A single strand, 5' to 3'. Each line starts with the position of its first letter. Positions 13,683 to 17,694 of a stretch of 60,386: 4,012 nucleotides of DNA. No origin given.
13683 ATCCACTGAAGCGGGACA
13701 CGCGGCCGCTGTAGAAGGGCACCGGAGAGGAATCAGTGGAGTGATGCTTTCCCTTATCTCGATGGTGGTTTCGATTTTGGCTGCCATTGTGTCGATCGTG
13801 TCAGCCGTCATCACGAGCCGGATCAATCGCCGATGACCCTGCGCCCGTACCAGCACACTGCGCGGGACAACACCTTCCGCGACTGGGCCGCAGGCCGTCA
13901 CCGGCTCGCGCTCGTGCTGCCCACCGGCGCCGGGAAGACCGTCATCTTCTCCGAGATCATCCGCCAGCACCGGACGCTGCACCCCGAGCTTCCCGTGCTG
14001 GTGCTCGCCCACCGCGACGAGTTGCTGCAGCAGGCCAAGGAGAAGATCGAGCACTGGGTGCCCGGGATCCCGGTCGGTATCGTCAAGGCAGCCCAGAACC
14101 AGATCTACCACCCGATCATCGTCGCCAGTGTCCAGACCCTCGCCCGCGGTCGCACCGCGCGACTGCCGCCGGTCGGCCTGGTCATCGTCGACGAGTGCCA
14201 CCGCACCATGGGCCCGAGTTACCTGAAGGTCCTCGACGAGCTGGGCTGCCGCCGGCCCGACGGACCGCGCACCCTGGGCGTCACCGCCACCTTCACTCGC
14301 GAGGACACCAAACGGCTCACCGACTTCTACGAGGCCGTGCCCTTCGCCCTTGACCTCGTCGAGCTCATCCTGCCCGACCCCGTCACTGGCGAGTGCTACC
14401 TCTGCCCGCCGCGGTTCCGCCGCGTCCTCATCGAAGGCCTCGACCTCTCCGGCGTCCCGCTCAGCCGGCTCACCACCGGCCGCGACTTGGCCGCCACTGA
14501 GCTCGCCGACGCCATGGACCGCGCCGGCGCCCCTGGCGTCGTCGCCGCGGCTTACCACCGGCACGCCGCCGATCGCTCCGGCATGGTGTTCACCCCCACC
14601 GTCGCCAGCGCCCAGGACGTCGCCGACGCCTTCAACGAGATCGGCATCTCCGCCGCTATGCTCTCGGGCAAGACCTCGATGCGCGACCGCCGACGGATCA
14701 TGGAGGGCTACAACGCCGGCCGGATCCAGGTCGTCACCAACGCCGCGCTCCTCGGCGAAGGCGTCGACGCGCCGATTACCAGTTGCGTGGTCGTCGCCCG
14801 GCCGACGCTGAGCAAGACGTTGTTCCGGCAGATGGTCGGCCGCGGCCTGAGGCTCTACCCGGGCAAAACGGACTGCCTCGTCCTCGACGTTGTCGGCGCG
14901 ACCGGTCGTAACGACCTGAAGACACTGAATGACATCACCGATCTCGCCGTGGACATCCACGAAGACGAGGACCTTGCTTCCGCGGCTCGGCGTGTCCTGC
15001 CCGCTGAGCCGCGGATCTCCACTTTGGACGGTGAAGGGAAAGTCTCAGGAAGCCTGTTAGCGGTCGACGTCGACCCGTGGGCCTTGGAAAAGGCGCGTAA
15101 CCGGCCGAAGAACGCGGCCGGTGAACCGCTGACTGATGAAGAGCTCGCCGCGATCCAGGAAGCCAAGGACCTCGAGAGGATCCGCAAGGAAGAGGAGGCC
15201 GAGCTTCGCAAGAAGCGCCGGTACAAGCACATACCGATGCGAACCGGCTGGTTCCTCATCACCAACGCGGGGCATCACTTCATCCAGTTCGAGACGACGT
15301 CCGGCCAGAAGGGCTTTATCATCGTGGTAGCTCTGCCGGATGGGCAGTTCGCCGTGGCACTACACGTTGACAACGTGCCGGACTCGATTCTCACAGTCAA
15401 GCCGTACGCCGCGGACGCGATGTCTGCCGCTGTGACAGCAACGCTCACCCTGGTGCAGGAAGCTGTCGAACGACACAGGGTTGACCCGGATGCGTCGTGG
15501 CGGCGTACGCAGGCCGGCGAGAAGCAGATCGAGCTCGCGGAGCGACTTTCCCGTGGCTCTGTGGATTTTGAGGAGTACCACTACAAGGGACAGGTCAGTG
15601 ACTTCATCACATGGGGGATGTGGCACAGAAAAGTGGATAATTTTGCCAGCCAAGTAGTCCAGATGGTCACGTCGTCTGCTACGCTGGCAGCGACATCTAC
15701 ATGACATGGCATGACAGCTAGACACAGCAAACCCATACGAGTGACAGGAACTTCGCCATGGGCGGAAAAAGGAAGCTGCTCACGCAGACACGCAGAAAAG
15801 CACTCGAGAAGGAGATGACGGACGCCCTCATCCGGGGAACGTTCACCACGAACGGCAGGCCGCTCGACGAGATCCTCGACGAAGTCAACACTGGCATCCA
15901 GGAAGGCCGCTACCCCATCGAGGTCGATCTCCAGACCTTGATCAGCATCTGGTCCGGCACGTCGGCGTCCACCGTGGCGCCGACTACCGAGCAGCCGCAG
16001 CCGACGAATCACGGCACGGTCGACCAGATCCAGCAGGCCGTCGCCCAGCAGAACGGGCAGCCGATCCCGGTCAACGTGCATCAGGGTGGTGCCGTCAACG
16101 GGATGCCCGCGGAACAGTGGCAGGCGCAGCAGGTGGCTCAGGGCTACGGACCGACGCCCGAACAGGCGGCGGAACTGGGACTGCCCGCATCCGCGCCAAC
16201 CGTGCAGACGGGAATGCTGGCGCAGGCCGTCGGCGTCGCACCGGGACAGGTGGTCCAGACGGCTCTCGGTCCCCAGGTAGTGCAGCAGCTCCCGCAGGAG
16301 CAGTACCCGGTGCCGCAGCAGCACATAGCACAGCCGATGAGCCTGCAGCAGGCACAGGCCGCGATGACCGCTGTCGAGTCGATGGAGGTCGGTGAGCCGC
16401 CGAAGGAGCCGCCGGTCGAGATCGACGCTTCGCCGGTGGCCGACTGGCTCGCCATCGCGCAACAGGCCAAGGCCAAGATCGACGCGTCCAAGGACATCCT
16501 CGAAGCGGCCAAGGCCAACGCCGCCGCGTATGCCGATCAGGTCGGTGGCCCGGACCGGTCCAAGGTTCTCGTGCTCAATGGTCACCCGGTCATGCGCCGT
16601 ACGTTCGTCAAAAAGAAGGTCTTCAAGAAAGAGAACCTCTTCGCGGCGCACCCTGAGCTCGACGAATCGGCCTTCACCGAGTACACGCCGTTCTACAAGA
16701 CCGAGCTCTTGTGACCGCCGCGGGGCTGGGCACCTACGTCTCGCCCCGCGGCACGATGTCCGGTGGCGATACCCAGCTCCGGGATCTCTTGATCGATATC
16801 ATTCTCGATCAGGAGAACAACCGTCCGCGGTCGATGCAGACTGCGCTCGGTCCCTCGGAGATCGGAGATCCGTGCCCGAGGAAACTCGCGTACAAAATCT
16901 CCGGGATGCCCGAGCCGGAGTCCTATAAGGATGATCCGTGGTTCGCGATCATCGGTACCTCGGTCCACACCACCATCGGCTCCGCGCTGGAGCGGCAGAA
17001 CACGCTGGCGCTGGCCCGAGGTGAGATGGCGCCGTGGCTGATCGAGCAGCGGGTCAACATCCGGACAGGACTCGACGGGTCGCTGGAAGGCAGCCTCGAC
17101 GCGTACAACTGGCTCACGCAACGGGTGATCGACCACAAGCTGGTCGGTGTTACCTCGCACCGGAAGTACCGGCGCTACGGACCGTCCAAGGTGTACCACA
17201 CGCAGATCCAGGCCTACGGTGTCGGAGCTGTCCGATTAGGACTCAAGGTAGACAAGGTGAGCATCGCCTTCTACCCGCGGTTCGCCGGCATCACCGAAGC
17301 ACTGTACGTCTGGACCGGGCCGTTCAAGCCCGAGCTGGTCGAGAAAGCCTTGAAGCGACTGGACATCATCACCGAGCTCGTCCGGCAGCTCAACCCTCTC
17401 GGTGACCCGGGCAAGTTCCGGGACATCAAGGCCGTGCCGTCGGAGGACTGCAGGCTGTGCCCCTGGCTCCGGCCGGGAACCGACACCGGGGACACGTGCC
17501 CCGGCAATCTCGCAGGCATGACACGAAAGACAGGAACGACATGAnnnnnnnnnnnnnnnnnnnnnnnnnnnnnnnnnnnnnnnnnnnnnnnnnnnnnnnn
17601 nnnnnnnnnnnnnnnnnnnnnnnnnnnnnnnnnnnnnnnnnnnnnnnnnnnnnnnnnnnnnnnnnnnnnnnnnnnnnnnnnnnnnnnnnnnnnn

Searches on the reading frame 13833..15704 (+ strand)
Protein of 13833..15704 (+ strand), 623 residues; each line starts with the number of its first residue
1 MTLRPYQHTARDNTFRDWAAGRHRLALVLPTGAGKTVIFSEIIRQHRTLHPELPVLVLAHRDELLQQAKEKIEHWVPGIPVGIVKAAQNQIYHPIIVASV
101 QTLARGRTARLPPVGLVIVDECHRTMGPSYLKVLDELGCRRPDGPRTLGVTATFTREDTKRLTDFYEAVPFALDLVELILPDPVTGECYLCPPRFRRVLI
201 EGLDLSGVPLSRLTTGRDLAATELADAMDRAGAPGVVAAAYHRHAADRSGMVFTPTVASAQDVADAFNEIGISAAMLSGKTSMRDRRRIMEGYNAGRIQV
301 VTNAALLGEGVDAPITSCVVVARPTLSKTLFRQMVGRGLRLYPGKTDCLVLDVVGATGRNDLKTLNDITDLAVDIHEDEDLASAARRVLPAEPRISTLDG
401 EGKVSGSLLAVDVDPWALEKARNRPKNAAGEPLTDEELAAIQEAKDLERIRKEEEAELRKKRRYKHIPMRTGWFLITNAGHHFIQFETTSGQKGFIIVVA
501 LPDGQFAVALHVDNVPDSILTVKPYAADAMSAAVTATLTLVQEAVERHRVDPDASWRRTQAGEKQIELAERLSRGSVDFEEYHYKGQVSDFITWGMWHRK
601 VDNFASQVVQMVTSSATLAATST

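Call 36: search_protein_families(library=pfam, proteins=[window:13833-15704:+], max_evalue=0.01)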
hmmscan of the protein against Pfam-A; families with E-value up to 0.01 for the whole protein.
window:13833-15704:+ (623 aa): 4 families
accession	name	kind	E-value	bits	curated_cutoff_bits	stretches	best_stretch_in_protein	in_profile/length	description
PF04851.21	ResIII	-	5.9e-24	85.3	22.5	1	1-156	2-164/164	Type III restriction enzyme, res subunit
PF00270.35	DEAD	-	4.5e-14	53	26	1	19-160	12-165/167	DEAD/DEAH box helicase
PF00271.37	Helicase_C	-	6.9e-12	46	23.5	1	245-340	13-108/110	Helicase conserved C-terminal domain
PF18766.7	SWI2_SNF2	-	0.0044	17.1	26.7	1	31-132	27-137/221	SWI2/SNF2 ATPase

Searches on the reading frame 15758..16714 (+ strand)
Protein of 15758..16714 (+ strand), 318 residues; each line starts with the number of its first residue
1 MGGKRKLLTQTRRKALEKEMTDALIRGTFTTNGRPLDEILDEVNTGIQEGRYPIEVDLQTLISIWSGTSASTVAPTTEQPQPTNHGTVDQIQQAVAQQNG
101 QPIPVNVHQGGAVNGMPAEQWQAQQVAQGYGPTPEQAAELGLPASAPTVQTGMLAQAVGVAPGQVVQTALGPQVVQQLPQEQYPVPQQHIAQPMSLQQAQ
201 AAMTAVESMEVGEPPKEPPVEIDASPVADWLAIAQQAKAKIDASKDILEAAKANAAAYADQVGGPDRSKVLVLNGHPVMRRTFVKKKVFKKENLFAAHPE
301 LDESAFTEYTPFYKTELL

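Call 36: search_protein_families(library=pfam, proteins=[window:15758-16714:+], max_evalue=0.01)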
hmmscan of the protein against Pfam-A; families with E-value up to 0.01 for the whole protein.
window:15758-16714:+ (318 aa): 0 families

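Call 50: find_homologous_proteins(query=window:15758-16714:+)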
Query window:15758-16714:+ (318 aa): 14 proteins with E <= 0.001 among 2910 candidates.
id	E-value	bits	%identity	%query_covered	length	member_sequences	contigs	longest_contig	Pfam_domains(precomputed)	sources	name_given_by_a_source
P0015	9.6e-155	533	79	100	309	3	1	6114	-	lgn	-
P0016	5.7e-116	405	65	100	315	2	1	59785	-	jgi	jgi:hypothetical protein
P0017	2.3e-113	397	66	100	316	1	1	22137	-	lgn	-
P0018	4.9e-110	386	61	100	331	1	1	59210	-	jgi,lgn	-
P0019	1.8e-107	377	61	100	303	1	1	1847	-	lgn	-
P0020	7.3e-105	369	57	100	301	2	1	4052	-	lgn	-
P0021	1.1e-102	362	56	100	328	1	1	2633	-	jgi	jgi:hypothetical protein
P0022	3.8e-100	353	60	100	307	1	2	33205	-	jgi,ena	-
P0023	5.8e-92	326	57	100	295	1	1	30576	-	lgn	-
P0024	8.1e-92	326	59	100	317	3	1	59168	-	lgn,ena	-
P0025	8.5e-91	323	56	100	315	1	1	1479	-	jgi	jgi:hypothetical protein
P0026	1.2e-90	322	53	100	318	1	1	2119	-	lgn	-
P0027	3.7e-90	321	57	100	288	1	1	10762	-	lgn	-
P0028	1.9e-80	289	52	98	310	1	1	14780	-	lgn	-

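Call 52: find_encoding_contigs(protein=P0016, flank=10000, max_places=1)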
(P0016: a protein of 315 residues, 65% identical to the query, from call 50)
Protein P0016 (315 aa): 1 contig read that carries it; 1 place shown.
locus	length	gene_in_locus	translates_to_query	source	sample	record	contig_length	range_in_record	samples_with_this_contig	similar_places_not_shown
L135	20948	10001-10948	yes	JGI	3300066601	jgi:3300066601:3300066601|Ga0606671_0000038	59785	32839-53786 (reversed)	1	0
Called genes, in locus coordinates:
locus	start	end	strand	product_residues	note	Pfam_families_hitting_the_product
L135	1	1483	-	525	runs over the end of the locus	-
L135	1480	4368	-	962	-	PF09250:Prim-Pol, PF13481:AAA_25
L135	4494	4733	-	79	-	-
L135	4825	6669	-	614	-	PF00476:DNA_pol_A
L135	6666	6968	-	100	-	-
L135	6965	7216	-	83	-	-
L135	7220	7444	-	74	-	-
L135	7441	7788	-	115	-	-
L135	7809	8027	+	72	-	-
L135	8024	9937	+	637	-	PF00270:DEAD, PF04851:ResIII, PF00271:Helicase_C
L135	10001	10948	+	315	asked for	-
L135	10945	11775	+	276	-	-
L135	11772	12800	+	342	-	-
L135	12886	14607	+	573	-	-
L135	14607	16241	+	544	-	PF06074:Portal_Mu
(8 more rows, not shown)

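Call 53: find_encoding_contigs(protein=P0018, flank=10000, max_places=1)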
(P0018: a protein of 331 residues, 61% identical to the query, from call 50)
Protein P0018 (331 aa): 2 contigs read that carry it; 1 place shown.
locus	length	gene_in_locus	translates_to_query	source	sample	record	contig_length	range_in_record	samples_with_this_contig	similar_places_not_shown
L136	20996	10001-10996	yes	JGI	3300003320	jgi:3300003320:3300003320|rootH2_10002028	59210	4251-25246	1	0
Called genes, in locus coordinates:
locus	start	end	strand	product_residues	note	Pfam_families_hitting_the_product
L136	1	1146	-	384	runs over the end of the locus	-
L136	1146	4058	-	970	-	PF09250:Prim-Pol, PF13481:AAA_25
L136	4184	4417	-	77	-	-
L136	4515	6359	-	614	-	PF00476:DNA_pol_A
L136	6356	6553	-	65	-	-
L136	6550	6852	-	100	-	-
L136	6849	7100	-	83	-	-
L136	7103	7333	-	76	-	-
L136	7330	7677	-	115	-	-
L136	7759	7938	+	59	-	-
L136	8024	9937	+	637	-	PF00270:DEAD, PF04851:ResIII, PF00271:Helicase_C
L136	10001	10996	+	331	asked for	-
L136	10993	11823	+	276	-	-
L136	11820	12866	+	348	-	-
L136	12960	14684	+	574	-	-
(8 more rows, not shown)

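Call 54: find_encoding_contigs(protein=P0024, flank=10000, max_places=1)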
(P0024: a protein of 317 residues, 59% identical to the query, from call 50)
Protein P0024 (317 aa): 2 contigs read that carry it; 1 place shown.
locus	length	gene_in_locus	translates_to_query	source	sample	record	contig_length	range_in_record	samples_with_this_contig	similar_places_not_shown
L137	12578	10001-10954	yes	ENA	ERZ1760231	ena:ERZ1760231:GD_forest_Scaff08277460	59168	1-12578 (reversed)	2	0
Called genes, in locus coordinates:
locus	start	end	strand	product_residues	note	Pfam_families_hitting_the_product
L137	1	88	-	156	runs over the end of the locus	-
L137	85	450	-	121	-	-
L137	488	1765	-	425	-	-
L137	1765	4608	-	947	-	PF09250:Prim-Pol, PF13481:AAA_25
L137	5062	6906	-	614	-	PF00476:DNA_pol_A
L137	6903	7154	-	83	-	-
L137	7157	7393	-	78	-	-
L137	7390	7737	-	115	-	-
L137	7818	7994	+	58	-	-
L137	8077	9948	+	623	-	PF00270:DEAD, PF04851:ResIII, PF00271:Helicase_C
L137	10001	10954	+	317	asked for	-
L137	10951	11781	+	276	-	-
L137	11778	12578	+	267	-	?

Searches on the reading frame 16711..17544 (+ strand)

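Call 36: search_protein_families(library=pfam, proteins=[window:16711-17544:+], max_evalue=0.01)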
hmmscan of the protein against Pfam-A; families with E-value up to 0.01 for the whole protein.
window:16711-17544:+ (277 aa): 1 family
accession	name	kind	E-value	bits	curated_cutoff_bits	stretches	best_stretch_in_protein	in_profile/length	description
PF12705.13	PDDEXK_1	-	0.00042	20.8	22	1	137-252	138-242/247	PD-(D/E)XK nuclease superfamily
